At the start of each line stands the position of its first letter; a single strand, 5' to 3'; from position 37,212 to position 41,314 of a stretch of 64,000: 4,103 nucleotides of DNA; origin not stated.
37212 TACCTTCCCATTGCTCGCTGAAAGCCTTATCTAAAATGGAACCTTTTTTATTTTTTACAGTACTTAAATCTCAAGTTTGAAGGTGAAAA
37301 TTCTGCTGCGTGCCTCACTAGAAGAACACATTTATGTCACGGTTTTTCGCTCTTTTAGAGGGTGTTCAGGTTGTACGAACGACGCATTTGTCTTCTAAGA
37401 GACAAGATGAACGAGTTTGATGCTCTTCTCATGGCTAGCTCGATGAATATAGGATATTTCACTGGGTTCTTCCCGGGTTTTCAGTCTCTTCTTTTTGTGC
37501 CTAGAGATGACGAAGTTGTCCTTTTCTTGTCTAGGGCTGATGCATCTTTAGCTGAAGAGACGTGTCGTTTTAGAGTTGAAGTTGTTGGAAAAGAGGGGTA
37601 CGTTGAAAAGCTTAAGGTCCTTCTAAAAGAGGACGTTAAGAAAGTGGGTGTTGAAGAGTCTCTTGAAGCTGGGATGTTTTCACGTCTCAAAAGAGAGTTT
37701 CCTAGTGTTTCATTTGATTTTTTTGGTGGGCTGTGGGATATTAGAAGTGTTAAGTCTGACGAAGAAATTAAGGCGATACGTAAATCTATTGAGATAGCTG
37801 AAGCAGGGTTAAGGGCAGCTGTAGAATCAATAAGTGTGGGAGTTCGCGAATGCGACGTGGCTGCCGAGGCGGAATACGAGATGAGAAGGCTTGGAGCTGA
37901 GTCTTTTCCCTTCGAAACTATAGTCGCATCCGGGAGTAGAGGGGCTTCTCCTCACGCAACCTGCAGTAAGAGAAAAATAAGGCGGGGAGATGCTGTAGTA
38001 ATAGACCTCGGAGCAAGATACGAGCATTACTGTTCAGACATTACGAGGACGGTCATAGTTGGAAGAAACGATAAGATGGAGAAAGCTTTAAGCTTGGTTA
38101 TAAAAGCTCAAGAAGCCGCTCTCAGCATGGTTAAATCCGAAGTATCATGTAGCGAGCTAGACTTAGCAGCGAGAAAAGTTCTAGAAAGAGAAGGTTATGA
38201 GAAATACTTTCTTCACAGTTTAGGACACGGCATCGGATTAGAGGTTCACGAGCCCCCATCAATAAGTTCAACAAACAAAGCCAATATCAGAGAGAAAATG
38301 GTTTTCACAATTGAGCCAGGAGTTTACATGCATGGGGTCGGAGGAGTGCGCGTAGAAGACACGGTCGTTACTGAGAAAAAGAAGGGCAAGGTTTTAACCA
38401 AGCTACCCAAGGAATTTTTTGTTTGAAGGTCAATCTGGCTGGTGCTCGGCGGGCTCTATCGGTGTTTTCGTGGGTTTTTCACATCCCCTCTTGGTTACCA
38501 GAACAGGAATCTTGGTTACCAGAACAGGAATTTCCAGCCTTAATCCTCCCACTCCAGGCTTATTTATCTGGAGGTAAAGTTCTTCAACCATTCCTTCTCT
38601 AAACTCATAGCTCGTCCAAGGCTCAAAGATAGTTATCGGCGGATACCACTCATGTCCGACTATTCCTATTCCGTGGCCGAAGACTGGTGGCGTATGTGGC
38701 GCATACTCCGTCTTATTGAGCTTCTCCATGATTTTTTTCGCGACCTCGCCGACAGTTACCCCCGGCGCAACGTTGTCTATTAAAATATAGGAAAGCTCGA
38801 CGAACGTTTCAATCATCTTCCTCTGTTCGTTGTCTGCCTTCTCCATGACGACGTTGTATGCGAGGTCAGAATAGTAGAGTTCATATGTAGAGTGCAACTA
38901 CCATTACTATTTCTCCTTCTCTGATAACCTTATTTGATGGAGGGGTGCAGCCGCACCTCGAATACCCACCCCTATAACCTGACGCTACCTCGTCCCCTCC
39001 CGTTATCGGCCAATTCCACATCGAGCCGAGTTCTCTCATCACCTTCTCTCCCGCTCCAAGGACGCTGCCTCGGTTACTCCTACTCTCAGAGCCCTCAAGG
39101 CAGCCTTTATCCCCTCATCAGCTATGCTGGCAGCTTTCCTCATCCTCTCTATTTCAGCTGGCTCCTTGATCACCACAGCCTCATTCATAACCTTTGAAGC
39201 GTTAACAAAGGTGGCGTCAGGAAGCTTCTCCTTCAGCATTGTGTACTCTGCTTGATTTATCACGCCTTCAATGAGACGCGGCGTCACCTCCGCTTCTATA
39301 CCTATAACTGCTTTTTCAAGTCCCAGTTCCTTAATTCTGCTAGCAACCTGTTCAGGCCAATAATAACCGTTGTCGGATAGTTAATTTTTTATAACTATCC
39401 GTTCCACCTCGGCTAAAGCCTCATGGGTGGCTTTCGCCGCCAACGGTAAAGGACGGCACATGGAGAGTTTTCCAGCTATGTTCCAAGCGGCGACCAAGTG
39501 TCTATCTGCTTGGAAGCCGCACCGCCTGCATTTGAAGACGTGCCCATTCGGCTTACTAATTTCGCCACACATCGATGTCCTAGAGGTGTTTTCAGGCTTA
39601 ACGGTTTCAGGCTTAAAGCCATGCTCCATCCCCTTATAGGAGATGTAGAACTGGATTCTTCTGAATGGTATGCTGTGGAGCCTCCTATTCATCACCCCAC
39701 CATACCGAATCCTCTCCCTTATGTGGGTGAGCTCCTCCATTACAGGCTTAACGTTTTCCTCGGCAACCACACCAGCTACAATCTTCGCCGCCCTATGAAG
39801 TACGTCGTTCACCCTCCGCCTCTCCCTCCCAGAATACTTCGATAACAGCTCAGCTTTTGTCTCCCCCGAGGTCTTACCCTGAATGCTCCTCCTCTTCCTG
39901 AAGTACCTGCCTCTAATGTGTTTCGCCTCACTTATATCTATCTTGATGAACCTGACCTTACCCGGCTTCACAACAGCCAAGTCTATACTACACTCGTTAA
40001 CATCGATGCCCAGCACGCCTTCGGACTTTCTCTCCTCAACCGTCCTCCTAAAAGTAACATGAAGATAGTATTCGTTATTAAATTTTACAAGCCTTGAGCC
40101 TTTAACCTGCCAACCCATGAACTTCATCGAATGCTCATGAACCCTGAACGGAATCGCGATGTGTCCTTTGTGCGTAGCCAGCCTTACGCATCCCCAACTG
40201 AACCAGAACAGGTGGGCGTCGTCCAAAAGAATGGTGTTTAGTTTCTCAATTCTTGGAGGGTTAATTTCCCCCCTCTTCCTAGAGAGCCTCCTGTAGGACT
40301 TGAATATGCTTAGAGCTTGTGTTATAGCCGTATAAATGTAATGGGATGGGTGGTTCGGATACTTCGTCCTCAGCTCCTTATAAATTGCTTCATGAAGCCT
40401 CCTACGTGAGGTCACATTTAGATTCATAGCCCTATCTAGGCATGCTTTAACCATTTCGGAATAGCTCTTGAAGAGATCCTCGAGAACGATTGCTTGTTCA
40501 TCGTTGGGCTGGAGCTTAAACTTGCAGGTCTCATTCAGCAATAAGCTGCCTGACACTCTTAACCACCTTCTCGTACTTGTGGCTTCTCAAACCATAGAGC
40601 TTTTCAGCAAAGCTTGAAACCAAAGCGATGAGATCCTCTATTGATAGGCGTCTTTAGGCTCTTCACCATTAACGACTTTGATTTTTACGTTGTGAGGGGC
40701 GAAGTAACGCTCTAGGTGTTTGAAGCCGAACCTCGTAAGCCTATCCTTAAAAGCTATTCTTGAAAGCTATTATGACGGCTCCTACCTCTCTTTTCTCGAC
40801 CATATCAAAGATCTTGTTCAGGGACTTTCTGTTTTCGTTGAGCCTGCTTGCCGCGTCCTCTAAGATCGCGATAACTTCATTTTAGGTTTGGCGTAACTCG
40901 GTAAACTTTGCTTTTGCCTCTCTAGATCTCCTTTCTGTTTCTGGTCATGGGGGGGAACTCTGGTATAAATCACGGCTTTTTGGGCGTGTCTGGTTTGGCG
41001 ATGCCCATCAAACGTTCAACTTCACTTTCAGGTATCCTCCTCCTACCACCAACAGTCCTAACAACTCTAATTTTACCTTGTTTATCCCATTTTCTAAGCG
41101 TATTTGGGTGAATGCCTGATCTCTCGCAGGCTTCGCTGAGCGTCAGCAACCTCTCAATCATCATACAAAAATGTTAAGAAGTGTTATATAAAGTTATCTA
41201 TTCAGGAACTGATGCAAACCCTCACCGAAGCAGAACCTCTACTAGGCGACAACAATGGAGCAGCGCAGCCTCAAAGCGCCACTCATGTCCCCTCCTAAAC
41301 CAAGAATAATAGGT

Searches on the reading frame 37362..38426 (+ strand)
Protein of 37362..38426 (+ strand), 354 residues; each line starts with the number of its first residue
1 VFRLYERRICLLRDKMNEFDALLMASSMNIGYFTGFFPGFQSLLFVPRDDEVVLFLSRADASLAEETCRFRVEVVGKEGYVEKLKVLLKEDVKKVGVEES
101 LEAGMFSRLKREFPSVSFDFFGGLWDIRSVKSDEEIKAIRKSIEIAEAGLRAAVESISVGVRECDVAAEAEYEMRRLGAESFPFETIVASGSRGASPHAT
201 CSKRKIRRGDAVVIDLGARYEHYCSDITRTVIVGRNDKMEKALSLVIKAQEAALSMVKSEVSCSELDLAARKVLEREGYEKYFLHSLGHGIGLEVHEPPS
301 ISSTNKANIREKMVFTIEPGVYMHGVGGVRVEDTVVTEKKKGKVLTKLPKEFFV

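Call 3: search_protein_families(library=pfam, proteins=[window:37362-38426:+], max_evalue=0.01)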
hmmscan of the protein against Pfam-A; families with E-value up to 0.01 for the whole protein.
window:37362-38426:+ (354 aa): 2 families
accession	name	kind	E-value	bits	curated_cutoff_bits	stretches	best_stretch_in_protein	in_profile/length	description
PF00557.29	Peptidase_M24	-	3.7e-69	233.1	23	1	138-337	2-206/208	Metallopeptidase family M24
PF01321.24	Creatinase_N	-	3.6e-11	44.1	22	1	12-123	5-120/128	Creatinase/Prolidase N-terminal domain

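Call 25: find_related_loci(query=window:37362-38426:+, collection=genome_contigs, flank=10000)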
Query window:37362-38426:+ (354 aa) in genome_contigs; peptide patterns used: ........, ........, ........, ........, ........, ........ (x = any residue, [..] = any of these).
147 stretches matched a pattern; 46 encode a relative of the query (tblastn E <= 1e-3); 46 distinct loci.
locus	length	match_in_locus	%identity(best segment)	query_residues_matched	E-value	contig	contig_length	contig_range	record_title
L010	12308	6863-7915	77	4-354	0e+0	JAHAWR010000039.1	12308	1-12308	MAG: Candidatus Jordarchaeia archaeon isolate QC4 QC4_scaffold_3927_curated, whole genome shotgun sequence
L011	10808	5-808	81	87-354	2e-143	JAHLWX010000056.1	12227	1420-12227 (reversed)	MAG: Candidatus Jordarchaeum sp. LHC_1308 MAG_1308_Ga0212122_1001707, whole genome shotgun sequence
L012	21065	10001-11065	41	8-354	1e-78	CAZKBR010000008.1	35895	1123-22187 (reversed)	MAG TPA_asm: uncultured Candidatus Bathyarchaeia archaeon isolate SRP098346_co1_227 genome assembly, contig: NODE_720_le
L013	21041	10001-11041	41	5-347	2e-78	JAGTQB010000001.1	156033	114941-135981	MAG: Candidatus Bathyarchaeota archaeon isolate JZ_bin_23 JZ_bin_23_NODE_1, whole genome shotgun sequence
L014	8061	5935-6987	39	5-351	2e-77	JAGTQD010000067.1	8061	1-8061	MAG: Candidatus Bathyarchaeota archaeon isolate JZ_bin_36.1 JZ_bin_36.1_NODE_67, whole genome shotgun sequence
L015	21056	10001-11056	39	4-351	1e-75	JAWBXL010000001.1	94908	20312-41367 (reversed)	MAG: Candidatus Bathyarchaeia archaeon isolate JZ-1_201803_bins_90 JZ-1_201803_bins_90_scaffold_1, whole genome shotgun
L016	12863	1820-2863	39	1-344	6e-75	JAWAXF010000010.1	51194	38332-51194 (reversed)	MAG: Candidatus Bathyarchaeia archaeon isolate ZZQ_201803_bins_101 ZZQ_201803_bins_101_scaffold_10, whole genome shotgun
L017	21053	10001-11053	37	5-351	2e-71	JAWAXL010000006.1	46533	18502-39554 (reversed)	MAG: Candidatus Bathyarchaeia archaeon isolate ZZQ_201803_bins_111 ZZQ_201803_bins_111_scaffold_6, whole genome shotgun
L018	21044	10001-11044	40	5-348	2e-71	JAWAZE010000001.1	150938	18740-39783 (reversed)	MAG: Candidatus Bathyarchaeia archaeon isolate ZZQ_201803_bins_71 ZZQ_201803_bins_71_scaffold_1, whole genome shotgun se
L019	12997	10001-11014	39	18-350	1e-70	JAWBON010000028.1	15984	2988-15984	MAG: Candidatus Odinarchaeota archaeon isolate HHBFW-2_201803_bins_221 HHBFW-2_201803_bins_221_scaffold_28, whole genome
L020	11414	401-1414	38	19-346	2e-68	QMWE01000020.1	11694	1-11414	MAG: Hadesarchaea archaeon isolate B75_G9 B75_Guay9_scaffold_06085, whole genome shotgun sequence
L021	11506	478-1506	41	8-347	2e-66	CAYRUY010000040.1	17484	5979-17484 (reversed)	MAG TPA_asm: uncultured Candidatus Bathyarchaeia archaeon isolate binchicken_co318_137 genome assembly, contig: NODE_165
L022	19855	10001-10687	47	111-346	3e-65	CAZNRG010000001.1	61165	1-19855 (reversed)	MAG TPA_asm: Candidatus Hadarchaeota archaeon isolate SRP239594_co1_76 genome assembly, contig: NODE_42_length_61165_cov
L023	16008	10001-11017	37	19-347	1e-64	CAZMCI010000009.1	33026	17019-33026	MAG TPA_asm: Candidatus Hadarchaeota archaeon isolate binchicken_co349_82 genome assembly, contig: NODE_224_length_33026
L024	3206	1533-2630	37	6-350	1e-62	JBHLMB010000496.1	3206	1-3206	MAG: Promethearchaeota archaeon isolate DZ2M.159 DZ2M.159@159732, whole genome shotgun sequence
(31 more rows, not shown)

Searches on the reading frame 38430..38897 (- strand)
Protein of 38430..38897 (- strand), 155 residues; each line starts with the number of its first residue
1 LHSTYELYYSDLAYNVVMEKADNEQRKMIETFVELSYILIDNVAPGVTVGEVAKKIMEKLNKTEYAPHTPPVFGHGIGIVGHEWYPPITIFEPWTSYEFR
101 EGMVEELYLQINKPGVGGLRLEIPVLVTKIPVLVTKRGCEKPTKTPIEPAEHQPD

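Call 3: search_protein_families(library=pfam, proteins=[window:38430-38897:-], max_evalue=0.01)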
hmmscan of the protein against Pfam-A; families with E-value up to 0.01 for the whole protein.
window:38430-38897:- (155 aa): 1 family
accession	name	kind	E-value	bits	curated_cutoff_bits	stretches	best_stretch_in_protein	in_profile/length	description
PF00557.29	Peptidase_M24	-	5.9e-18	65.8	23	1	4-129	84-208/208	Metallopeptidase family M24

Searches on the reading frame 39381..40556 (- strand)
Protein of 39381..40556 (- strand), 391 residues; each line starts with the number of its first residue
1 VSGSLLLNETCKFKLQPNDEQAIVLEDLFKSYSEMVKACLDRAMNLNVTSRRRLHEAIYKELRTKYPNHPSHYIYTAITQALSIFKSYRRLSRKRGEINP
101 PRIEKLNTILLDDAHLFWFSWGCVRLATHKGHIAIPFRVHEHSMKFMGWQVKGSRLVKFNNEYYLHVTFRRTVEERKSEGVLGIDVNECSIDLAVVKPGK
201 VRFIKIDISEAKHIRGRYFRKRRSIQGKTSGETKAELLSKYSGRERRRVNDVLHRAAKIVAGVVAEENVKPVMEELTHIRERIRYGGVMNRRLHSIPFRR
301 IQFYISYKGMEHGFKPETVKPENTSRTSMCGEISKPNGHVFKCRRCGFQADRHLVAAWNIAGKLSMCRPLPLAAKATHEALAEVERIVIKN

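Call 3: search_protein_families(library=pfam, proteins=[window:39381-40556:-], max_evalue=0.01)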
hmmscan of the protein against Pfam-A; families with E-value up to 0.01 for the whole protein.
window:39381-40556:- (391 aa): 2 families
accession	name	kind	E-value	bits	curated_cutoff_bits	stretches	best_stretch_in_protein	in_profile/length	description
PF07282.18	Cas12f1-like_TNB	-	8.4e-14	51.9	26.3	1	298-360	1-60/60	Cas12f1-like, TNB domain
PF01385.25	OrfB_IS605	-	0.0013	19.4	30.5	1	171-270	8-109/120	Probable transposase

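Call 67: search_protein_families(library=ncbifam, proteins=[window:39381-40556:-], max_evalue=0.01)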
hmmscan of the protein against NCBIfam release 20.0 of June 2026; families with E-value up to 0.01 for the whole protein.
window:39381-40556:- (391 aa): 6 families
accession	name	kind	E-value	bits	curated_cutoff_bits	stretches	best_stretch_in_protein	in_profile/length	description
NF040570.1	guided_TnpB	subfamily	1.4e-33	116.8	100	1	12-361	2-387/389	RNA-guided endonuclease TnpB family protein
NF049972.1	CRISPR_Cas12f2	exception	1.6e-24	86.6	450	1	160-363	306-518/524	type V CRISPR-associated effector Cas12f2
TIGR01766.2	TIGR01766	domain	3.5e-17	62.7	32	1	245-325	1-82/82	IS200/IS605 family accessory protein TnpB-related protein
TIGR01765.1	tspaseT_teng_N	subfamily_domain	6.2e-05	22.9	47.25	1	10-76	1-69/73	transposase, putative, N-terminal domain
NF038280.1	IS607_TnpB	exception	0.0023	16.9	350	1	119-366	128-394/431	IS607 family element RNA-guided endonuclease TnpB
NF002644.0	PRK02315.1-5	equivalog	0.0041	16.9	214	0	154-183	153-182/220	adaptor protein MecA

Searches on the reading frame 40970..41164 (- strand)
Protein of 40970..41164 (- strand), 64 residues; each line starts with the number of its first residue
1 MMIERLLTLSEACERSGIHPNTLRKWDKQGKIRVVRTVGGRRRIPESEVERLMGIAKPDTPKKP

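Call 3: search_protein_families(library=pfam, proteins=[window:40970-41164:-], max_evalue=0.01)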
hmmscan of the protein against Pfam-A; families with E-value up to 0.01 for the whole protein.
window:40970-41164:- (64 aa): 6 families
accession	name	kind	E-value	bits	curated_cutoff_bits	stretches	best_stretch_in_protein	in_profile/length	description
PF12728.13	HTH_17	-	1.6e-12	47.9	27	1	6-53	1-47/51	Helix-turn-helix domain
PF00376.29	MerR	-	3.7e-12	46.3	28.2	1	8-43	1-37/38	MerR family regulatory protein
PF13411.12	MerR_1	-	6.7e-09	36.2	21.6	1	8-55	2-49/69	MerR HTH family regulatory protein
PF01527.26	HTH_Tnp_1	-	8.9e-05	23.1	24.1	1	7-30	24-47/75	Transposase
PF20038.5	HTH_59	-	0.0078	16.6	27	1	3-31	4-34/66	Helix-turn-helix domain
PF13384.12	HTH_23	-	0.0099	16.1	24.6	0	6-26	17-37/50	Homeodomain-like domain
